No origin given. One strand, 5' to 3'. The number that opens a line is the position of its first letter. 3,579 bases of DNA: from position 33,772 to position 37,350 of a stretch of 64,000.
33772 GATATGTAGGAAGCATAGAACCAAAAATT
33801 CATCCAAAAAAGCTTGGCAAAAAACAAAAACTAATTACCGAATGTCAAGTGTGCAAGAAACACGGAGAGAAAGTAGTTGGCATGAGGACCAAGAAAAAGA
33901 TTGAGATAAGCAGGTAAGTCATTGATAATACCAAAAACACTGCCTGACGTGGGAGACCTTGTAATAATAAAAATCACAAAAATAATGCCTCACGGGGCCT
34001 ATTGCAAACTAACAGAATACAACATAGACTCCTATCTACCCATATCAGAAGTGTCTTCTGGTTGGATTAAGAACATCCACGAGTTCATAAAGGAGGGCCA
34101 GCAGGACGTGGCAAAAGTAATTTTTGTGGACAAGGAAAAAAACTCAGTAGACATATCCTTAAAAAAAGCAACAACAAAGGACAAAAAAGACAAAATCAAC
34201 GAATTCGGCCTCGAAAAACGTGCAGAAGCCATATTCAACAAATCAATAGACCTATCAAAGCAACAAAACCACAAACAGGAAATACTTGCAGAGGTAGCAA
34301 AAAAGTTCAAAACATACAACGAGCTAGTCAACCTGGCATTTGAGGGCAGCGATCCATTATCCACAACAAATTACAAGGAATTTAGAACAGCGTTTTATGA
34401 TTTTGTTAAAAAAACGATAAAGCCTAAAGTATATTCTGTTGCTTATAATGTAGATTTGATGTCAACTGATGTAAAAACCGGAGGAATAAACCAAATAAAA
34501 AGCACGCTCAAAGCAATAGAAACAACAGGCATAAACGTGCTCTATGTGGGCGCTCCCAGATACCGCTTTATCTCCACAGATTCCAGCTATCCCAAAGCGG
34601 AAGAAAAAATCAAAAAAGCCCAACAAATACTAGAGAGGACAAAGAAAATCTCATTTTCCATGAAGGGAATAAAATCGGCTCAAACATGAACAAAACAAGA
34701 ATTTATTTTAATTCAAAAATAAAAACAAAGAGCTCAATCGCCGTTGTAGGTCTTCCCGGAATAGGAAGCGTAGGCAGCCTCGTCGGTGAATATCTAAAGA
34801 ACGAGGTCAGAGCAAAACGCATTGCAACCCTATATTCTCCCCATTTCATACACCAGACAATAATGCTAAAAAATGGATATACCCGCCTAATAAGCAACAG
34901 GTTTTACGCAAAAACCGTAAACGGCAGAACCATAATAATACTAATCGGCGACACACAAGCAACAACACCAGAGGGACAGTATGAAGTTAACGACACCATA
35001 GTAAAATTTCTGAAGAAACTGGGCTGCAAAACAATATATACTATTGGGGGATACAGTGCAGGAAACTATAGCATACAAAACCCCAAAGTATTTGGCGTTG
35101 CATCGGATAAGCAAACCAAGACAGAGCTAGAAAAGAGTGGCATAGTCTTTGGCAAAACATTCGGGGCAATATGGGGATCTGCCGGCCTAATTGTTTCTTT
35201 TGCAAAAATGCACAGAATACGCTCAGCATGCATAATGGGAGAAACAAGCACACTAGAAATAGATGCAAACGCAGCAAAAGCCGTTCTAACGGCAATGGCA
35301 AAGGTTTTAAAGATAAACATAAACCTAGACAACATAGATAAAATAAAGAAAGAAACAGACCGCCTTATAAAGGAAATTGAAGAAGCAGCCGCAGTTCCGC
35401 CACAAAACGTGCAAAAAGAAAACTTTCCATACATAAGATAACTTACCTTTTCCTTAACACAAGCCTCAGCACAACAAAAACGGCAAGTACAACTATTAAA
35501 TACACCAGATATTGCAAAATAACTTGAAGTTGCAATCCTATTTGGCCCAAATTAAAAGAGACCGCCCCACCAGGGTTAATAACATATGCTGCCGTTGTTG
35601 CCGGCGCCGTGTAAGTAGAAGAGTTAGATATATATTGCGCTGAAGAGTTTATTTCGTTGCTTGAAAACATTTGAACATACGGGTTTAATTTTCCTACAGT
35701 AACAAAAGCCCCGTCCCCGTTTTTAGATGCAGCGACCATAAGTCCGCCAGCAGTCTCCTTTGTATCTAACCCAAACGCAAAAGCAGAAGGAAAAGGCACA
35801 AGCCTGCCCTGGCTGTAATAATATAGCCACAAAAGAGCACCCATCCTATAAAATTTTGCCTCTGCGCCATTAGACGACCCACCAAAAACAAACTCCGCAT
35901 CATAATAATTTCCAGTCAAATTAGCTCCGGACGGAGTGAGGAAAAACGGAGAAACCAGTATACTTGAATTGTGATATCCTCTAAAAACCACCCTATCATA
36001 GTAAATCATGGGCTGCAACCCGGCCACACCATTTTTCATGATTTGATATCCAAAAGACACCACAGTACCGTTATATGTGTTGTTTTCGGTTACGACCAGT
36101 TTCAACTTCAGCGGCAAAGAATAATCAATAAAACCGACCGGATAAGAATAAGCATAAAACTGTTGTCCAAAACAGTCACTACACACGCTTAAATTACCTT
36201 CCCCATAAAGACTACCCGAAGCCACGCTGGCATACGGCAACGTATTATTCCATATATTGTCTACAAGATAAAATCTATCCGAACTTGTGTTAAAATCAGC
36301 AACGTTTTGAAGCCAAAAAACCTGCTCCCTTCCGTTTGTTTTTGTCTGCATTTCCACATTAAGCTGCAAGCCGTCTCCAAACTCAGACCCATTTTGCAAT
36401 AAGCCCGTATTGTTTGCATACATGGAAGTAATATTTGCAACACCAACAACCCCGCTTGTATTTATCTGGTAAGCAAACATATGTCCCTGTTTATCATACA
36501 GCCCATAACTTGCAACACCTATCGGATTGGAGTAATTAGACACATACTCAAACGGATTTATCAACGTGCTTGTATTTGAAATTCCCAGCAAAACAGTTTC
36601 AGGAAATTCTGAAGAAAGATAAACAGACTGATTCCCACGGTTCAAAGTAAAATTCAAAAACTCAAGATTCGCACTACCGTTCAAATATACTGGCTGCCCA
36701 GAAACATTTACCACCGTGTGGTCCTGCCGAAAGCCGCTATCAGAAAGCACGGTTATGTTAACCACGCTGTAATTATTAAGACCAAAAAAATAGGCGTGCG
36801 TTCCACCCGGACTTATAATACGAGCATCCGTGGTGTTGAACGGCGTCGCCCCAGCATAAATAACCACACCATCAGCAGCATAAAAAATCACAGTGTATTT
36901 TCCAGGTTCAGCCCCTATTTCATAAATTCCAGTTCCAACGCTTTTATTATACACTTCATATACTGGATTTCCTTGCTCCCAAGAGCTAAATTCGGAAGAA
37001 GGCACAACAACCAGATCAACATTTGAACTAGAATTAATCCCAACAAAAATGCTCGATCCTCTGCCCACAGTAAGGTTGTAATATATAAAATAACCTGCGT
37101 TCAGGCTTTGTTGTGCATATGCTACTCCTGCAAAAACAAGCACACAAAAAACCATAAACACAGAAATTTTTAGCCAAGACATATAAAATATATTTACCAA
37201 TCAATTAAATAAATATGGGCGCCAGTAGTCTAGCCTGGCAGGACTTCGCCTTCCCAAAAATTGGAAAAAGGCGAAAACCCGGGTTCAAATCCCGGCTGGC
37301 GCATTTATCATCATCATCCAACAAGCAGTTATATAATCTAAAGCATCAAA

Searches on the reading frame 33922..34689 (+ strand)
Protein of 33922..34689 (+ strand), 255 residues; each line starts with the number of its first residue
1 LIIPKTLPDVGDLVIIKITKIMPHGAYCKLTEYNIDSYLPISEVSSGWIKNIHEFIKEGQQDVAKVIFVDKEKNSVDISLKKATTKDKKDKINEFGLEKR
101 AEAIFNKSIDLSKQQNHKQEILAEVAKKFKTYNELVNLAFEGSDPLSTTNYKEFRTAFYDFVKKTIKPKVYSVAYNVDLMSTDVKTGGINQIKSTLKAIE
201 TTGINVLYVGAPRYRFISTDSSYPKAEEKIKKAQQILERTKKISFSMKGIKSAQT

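Call 7: search_protein_families(library=pfam, proteins=[window:33922-34689:+], max_evalue=0.01)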
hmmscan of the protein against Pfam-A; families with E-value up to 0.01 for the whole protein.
window:33922-34689:+ (255 aa): 5 families
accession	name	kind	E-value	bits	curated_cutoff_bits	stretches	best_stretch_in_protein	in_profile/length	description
PF07541.17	EIF_2_alpha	-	1.5e-10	41.5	22.8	1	120-220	4-111/114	Eukaryotic translation initiation factor 2 alpha subunit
PF00575.29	S1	-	1.2e-07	32.4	22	1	10-81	4-74/74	S1 RNA binding domain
PF23129.1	DotZ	-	0.0018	18.3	27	1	42-165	137-261/293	DotZ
PF21710.3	Spt6_S1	-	0.0047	17.6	27.5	0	10-83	16-89/91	Spt6, S1/OB domain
PF10447.15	EXOSC1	-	0.0072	17.5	21.2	0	7-56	1-53/112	Exosome component EXOSC1/CSL4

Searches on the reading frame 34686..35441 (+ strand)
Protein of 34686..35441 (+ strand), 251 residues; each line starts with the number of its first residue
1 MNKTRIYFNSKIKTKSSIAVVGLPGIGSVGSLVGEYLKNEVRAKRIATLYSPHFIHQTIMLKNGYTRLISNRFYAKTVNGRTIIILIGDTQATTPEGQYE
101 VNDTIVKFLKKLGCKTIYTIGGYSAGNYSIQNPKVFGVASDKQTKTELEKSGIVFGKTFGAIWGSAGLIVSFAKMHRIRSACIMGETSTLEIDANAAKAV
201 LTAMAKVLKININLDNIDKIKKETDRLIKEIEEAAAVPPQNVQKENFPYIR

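Call 7: search_protein_families(library=pfam, proteins=[window:34686-35441:+], max_evalue=0.01)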
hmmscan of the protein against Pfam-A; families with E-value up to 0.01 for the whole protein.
window:34686-35441:+ (251 aa): 1 family
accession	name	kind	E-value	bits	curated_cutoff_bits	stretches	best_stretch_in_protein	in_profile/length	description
PF09754.15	PAC2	-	8.1e-38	130.8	25.8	1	19-231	1-214/215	PAC2 family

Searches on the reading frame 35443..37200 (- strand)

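Call 7: search_protein_families(library=pfam, proteins=[window:35443-37200:-], max_evalue=0.01)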
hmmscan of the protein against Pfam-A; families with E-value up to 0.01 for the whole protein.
window:35443-37200:- (585 aa): 1 family
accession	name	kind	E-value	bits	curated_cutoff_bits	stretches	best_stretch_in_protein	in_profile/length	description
PF05317.16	Thermopsin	-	5e-60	203.6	25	1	213-485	2-254/256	Thermopsin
